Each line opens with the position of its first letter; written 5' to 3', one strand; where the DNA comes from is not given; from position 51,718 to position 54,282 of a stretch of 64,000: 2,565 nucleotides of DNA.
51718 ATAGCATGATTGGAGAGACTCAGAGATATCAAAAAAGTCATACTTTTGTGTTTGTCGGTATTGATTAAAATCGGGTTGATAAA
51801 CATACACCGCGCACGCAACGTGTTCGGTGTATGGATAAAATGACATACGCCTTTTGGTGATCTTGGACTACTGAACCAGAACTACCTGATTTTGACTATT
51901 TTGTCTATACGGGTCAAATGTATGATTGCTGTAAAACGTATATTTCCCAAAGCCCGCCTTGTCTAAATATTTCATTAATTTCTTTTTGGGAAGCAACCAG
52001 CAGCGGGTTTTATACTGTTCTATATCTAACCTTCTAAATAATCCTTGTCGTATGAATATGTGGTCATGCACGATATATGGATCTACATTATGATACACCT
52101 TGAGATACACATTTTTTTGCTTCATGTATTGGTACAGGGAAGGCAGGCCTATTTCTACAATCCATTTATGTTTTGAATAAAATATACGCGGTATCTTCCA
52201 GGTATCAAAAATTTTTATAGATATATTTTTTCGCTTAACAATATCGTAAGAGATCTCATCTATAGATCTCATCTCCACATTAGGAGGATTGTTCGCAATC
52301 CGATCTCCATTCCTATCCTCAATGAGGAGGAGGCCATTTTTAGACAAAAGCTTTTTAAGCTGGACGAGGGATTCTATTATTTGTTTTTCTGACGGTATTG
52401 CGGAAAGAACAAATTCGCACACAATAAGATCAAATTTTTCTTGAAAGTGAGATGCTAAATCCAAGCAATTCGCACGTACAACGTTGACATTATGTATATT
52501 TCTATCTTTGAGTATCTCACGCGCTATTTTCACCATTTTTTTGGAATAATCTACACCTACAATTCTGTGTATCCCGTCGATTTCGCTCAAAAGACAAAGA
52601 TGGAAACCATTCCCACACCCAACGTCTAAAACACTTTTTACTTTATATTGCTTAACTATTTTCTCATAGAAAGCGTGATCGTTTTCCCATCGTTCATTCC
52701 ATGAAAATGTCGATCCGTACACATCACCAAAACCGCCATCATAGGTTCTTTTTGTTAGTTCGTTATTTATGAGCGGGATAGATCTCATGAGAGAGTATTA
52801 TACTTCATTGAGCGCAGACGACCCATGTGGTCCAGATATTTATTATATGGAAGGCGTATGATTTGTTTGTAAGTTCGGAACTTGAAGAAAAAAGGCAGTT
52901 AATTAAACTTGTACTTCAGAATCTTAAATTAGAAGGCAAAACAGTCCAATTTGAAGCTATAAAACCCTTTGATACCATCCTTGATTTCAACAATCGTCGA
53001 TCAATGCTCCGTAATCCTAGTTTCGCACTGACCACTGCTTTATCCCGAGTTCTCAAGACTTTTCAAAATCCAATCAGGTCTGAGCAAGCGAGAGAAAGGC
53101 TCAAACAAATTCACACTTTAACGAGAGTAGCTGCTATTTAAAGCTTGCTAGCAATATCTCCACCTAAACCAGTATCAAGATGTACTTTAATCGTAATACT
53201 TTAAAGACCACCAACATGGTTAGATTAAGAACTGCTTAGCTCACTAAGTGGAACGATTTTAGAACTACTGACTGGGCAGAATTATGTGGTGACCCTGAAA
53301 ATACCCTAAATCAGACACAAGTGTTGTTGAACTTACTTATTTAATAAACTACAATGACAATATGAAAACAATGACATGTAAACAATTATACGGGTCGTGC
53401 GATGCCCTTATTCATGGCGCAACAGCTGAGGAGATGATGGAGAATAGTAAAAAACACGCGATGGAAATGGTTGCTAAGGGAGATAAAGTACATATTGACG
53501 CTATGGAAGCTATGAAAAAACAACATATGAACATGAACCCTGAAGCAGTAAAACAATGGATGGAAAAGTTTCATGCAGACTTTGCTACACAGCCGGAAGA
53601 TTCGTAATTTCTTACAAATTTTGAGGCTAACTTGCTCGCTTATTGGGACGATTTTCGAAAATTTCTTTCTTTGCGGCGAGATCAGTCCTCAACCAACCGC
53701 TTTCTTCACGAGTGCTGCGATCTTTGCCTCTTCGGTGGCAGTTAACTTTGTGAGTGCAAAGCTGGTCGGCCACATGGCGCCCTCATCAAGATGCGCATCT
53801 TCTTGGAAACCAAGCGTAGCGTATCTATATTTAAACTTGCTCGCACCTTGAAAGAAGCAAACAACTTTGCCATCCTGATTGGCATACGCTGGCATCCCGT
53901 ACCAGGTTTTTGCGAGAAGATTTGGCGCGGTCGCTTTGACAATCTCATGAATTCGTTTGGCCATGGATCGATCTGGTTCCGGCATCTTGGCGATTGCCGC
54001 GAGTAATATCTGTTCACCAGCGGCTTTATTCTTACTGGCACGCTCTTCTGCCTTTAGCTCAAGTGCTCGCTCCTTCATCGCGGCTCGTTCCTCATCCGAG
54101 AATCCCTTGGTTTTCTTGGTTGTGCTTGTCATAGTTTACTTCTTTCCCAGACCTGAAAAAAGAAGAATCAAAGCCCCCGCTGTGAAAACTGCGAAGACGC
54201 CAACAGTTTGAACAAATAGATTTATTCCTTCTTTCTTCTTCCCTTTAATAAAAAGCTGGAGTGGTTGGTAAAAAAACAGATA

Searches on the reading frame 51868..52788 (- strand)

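Call 74: search_protein_families(library=pfam, proteins=[window:51868-52788:-], max_evalue=0.001)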
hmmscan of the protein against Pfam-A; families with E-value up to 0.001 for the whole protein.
window:51868-52788:- (306 aa): 18 families
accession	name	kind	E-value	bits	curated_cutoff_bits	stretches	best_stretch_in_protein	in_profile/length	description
PF13847.12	Methyltransf_31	-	4.2e-22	78.8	27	1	51-160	5-113/145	Methyltransferase domain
PF08242.18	Methyltransf_12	-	2.4e-17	63.9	30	1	54-154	1-98/98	Methyltransferase domain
PF13649.12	Methyltransf_25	-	1.7e-16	61.1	27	1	53-152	1-97/97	Methyltransferase domain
PF08241.18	Methyltransf_11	-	9.9e-15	55.4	21.2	1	54-156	1-95/95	Methyltransferase domain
PF13489.12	Methyltransf_23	-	2.9e-14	53.5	27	1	48-163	21-123/164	Methyltransferase domain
PF01209.24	Ubie_methyltran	-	8.4e-10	38.8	20.1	1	34-143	35-141/233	ubiE/COQ5 methyltransferase family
PF05175.20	MTS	-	9.3e-10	38.8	23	1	38-156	21-138/170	Methyltransferase small domain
PF01135.25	PCMT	-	5.4e-08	33.3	20.3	1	38-106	62-131/210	Protein-L-isoaspartate(D-aspartate) O-methyltransferase (PCMT)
PF06325.19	PrmA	-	9.4e-08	32.3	22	1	41-146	155-254/296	Ribosomal protein L11 methyltransferase (PrmA)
PF08003.17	Methyltransf_9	-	9.6e-08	31.8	23.8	1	39-158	105-219/315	Protein of unknown function (DUF1698)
PF02390.23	Methyltransf_4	-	1.8e-06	28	24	1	52-115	4-67/173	Putative methyltransferase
PF07021.18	MetW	-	7.7e-06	26.1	21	1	38-144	4-101/193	Methionine biosynthesis protein MetW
PF09243.16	Rsm22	-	9e-06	25.7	23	1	44-135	29-120/275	Mitochondrial small ribosomal subunit Rsm22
PF03848.20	TehB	-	3.3e-05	23.9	20.4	1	43-143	24-118/193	Tellurite resistance protein TehB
PF01739.24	CheR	-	4.2e-05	23.5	27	0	99-156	118-173/195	CheR methyltransferase, SAM binding domain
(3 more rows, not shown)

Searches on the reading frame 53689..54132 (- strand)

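Call 74: search_protein_families(library=pfam, proteins=[window:53689-54132:-], max_evalue=0.001)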
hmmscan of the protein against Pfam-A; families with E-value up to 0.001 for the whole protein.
window:53689-54132:- (147 aa): 1 family
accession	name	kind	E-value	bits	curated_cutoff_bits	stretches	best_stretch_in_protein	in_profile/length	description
PF08818.16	DUF1801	-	3.4e-05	24.6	27.2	1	55-146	2-85/85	Domain of unknown function (DU1801)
